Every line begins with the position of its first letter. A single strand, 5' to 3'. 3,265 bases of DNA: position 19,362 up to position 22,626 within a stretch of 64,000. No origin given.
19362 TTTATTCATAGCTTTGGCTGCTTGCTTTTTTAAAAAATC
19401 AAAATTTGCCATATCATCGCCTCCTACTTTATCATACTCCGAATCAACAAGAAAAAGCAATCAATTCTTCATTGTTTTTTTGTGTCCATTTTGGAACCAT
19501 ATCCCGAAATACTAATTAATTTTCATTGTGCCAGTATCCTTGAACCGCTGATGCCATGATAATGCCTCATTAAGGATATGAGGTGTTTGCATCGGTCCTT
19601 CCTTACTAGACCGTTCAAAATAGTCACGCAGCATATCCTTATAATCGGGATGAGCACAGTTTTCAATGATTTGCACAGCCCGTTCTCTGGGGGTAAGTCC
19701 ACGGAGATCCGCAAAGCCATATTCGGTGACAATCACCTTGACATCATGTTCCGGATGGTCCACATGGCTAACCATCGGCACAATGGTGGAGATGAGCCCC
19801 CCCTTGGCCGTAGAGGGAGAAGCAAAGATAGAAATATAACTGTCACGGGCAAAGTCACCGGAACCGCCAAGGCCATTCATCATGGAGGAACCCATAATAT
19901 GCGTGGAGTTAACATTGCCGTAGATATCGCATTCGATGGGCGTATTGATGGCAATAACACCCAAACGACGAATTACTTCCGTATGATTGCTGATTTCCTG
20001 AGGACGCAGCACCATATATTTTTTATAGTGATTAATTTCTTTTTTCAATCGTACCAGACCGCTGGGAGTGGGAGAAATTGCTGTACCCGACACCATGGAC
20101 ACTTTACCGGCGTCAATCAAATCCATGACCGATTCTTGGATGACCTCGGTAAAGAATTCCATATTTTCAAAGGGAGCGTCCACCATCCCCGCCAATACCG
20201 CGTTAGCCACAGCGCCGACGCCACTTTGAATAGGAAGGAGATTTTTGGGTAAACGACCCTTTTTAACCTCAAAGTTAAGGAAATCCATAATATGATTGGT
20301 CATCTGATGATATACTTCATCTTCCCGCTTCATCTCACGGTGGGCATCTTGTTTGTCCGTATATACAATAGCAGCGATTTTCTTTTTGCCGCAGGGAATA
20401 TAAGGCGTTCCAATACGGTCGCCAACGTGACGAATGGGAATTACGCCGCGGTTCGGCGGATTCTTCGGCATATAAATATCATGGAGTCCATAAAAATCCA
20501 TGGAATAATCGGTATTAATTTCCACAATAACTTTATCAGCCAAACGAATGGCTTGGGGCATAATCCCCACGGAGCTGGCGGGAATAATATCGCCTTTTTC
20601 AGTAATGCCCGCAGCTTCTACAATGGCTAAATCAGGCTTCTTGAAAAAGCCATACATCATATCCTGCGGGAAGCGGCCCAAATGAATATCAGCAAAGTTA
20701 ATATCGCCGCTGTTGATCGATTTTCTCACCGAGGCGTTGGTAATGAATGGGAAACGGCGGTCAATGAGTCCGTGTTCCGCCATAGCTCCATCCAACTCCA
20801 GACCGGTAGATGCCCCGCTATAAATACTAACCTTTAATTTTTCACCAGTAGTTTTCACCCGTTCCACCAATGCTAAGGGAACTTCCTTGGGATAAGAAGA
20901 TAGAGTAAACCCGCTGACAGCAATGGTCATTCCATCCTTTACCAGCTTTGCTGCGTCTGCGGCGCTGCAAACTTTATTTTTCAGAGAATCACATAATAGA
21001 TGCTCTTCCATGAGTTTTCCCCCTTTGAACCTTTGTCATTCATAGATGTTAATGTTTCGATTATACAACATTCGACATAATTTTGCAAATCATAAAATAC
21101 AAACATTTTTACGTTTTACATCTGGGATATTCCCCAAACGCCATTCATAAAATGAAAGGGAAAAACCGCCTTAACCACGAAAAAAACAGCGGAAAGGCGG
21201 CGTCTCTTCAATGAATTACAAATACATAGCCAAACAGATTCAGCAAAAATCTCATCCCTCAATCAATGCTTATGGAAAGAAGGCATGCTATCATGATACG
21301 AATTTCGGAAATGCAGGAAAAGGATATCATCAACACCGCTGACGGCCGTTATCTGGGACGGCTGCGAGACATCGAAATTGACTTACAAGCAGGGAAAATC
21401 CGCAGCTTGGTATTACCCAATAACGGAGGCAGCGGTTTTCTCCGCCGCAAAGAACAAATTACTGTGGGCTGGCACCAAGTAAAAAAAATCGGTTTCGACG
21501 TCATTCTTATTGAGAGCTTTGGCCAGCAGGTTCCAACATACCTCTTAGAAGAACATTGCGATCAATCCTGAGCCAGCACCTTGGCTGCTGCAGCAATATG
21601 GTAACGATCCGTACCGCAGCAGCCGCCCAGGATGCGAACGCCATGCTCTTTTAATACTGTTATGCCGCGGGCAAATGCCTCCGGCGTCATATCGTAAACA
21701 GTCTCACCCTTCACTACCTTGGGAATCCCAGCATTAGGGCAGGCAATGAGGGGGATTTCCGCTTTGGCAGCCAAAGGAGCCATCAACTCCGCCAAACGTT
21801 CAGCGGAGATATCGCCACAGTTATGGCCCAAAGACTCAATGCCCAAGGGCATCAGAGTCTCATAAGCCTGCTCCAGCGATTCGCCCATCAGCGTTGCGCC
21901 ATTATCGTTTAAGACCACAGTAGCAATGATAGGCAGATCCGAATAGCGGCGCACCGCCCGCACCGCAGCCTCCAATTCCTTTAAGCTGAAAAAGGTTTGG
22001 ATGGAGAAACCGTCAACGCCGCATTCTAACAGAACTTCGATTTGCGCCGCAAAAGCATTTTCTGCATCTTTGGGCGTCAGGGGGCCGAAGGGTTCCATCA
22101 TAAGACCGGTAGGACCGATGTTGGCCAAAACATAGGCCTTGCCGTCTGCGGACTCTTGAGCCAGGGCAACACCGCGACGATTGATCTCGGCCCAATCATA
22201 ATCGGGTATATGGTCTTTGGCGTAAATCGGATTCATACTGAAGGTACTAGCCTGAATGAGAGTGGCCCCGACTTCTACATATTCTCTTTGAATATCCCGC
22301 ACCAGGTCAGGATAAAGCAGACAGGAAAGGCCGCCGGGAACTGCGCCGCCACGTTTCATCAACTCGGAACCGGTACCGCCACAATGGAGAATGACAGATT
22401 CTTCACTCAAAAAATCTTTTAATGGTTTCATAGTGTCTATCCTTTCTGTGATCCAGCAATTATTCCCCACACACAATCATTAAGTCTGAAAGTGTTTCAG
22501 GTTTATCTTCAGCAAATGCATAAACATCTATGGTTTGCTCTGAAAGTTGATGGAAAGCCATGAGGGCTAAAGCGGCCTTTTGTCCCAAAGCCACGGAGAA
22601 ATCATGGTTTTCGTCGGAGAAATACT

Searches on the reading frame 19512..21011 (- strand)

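Call 75: search_protein_families(library=pfam, proteins=[window:19512-21011:-], max_evalue=0.00001)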
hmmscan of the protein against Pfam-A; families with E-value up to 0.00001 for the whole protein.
window:19512-21011:- (499 aa): 2 families
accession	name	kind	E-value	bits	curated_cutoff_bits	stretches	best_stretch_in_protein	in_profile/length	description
PF13336.12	AcetylCoA_hyd_C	-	1.6e-43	148.8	23.7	1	322-464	5-153/154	Acetyl-CoA hydrolase/transferase C-terminal domain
PF02550.21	AcetylCoA_hydro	-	2.3e-25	90.2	24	1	10-216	5-197/198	Acetyl-CoA hydrolase/transferase N-terminal domain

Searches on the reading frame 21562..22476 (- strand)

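Call 75: search_protein_families(library=pfam, proteins=[window:21562-22476:-], max_evalue=0.00001)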
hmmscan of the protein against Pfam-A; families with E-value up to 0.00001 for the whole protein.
window:21562-22476:- (304 aa): 1 family
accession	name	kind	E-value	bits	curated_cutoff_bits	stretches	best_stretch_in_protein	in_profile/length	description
PF02574.22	S-methyl_trans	-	5.6e-57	194.2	22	1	32-300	4-282/283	Homocysteine S-methyltransferase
